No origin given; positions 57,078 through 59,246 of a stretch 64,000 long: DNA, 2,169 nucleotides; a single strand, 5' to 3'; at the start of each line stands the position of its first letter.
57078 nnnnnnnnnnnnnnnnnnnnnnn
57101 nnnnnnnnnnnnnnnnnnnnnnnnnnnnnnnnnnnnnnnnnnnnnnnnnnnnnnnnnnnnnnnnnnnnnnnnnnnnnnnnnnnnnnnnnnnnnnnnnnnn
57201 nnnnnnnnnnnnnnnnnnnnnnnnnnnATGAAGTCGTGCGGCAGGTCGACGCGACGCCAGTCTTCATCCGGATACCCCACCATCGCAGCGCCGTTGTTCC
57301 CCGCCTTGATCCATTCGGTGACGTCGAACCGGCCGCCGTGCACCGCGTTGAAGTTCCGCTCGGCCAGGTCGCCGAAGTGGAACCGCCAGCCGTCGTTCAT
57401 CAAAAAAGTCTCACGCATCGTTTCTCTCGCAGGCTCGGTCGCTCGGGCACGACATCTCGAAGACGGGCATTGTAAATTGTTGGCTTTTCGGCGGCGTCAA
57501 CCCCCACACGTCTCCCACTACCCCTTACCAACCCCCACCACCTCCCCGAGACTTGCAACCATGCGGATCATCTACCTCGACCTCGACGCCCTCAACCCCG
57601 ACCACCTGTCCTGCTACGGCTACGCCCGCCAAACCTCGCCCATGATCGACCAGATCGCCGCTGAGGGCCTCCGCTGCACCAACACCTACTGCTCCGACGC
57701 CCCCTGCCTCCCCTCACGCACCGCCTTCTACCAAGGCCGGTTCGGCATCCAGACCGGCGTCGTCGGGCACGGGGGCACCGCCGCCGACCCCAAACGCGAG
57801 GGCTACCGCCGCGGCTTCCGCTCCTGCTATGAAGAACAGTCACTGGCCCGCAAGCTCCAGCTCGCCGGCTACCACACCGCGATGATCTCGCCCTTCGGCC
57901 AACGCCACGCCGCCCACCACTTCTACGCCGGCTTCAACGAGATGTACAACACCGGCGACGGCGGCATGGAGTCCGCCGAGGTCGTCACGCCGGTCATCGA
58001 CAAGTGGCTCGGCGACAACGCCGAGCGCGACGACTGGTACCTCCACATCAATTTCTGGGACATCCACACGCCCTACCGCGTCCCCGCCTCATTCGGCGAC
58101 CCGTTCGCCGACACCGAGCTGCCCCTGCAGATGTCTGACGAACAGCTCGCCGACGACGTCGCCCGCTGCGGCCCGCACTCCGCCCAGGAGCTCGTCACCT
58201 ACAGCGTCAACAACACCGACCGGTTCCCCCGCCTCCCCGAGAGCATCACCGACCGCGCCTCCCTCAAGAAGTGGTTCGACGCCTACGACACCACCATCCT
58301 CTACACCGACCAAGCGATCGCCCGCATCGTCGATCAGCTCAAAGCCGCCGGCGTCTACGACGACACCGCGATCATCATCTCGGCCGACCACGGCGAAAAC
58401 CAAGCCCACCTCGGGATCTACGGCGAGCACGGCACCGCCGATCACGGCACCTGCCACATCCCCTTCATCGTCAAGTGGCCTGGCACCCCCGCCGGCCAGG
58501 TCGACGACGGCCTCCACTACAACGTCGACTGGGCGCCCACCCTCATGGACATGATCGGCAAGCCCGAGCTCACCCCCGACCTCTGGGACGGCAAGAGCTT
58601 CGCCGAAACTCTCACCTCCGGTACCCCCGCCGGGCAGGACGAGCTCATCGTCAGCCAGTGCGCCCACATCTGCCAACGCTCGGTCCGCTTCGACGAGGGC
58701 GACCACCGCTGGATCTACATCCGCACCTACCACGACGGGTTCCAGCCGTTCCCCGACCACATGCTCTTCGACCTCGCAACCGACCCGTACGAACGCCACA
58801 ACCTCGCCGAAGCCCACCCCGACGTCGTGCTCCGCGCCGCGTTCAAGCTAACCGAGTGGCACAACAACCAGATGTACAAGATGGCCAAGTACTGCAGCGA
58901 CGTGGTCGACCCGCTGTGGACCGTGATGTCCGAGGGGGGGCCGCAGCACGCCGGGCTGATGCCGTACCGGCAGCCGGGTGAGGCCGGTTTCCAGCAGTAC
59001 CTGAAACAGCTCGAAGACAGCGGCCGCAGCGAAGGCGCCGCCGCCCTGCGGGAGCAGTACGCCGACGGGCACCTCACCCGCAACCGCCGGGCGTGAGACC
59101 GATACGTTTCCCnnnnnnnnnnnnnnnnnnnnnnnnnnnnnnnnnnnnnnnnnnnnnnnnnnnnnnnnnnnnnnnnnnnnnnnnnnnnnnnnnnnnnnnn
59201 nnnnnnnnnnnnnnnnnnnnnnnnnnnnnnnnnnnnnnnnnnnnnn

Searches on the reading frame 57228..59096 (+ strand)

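Call 66: search_protein_families(library=pfam, proteins=[window:57228-59096:+], max_evalue=0.00001)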
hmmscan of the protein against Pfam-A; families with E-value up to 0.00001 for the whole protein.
window:57228-59096:+ (622 aa): 3 families
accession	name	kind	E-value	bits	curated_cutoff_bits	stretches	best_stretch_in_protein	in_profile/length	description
PF00884.28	Sulfatase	-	2.4e-40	139.2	25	1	115-444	4-300/301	Sulfatase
PF16347.10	SGSH_C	-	1.2e-07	32.5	29.3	1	408-530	15-135/154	N-sulphoglucosamine sulphohydrolase, C-terminal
PF01663.27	Phosphodiest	-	2.1e-06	28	23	1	117-393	4-224/342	Type I phosphodiesterase / nucleotide pyrophosphatase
